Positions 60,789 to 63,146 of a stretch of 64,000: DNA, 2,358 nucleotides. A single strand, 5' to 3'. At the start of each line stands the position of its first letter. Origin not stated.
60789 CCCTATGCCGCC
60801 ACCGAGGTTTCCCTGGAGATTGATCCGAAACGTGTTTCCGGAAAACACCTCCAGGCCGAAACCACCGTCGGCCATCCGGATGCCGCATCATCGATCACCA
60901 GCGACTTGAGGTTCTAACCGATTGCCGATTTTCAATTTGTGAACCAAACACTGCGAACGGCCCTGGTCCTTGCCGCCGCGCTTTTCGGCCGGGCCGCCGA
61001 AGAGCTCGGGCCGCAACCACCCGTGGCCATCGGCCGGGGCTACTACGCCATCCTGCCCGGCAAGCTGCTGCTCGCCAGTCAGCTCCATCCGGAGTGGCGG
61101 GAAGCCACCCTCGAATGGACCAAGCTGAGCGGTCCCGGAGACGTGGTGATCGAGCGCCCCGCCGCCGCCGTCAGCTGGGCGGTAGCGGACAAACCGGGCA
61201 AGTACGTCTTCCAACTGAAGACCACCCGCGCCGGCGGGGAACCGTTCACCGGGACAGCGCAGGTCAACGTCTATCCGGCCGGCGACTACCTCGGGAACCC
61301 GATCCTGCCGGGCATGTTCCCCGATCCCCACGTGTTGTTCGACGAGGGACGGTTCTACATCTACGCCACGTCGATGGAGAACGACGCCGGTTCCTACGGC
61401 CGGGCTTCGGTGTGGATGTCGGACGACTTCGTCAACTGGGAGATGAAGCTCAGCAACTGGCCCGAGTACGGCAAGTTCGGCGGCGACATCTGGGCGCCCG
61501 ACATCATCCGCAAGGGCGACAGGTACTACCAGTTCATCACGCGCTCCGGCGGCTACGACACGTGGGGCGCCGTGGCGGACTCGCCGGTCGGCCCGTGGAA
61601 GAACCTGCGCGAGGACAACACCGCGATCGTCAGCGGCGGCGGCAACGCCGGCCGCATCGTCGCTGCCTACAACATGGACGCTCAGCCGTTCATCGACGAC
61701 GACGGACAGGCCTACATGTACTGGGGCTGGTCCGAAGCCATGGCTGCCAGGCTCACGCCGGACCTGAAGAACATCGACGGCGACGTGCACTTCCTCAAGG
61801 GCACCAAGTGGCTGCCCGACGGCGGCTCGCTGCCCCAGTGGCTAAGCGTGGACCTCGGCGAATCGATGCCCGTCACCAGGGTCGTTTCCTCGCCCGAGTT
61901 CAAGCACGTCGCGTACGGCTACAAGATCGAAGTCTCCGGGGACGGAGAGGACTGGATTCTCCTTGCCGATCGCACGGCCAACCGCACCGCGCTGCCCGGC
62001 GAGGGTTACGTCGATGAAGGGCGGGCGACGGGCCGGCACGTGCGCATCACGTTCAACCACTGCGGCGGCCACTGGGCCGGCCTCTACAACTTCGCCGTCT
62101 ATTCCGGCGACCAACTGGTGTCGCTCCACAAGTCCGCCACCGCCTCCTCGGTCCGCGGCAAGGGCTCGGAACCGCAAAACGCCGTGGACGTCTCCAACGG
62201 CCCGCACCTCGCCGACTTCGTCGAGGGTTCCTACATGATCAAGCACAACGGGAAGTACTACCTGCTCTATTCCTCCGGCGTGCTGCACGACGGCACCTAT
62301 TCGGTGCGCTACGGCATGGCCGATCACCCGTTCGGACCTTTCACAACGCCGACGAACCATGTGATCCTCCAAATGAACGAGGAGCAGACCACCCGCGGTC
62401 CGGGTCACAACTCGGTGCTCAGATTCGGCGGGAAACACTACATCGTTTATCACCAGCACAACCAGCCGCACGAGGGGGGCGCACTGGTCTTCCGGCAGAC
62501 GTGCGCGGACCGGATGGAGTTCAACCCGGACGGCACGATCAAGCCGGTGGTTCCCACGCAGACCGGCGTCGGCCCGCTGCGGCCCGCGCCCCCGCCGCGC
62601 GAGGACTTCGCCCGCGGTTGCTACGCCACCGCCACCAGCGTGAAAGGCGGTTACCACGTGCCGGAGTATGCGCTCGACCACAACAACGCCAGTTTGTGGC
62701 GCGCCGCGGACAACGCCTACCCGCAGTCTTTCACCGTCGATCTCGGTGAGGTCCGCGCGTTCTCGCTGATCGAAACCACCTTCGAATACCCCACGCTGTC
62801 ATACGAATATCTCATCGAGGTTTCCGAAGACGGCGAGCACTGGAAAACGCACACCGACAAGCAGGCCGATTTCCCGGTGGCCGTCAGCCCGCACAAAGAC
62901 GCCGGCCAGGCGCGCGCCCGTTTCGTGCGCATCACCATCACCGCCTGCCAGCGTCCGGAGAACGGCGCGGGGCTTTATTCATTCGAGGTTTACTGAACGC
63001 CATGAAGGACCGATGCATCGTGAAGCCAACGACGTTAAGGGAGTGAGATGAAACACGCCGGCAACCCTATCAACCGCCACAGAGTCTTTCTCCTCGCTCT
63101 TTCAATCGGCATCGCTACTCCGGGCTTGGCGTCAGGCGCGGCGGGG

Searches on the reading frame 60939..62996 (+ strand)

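Call 57: search_protein_families(library=pfam, proteins=[window:60939-62996:+], max_evalue=0.001)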
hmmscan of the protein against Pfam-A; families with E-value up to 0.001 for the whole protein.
window:60939-62996:+ (685 aa): 4 families
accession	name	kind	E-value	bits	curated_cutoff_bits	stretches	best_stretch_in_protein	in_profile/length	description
PF04616.20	Glyco_hydro_43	-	9.8e-44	150.3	32.2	2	119-289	2-174/288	Glycosyl hydrolases family 43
PF00754.31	F5_F8_type_C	-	2.7e-30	105.5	28.2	2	563-673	2-117/127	F5/8 type C domain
PF22633.2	F5_F8_type_C_2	-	4.3e-24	85.4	27.8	2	279-370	3-91/91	NedA-like, galactose-binding domain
PF22352.2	K319L-like_PKD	-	2.5e-05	24.6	27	1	53-111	26-84/84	K319L-like, PKD domain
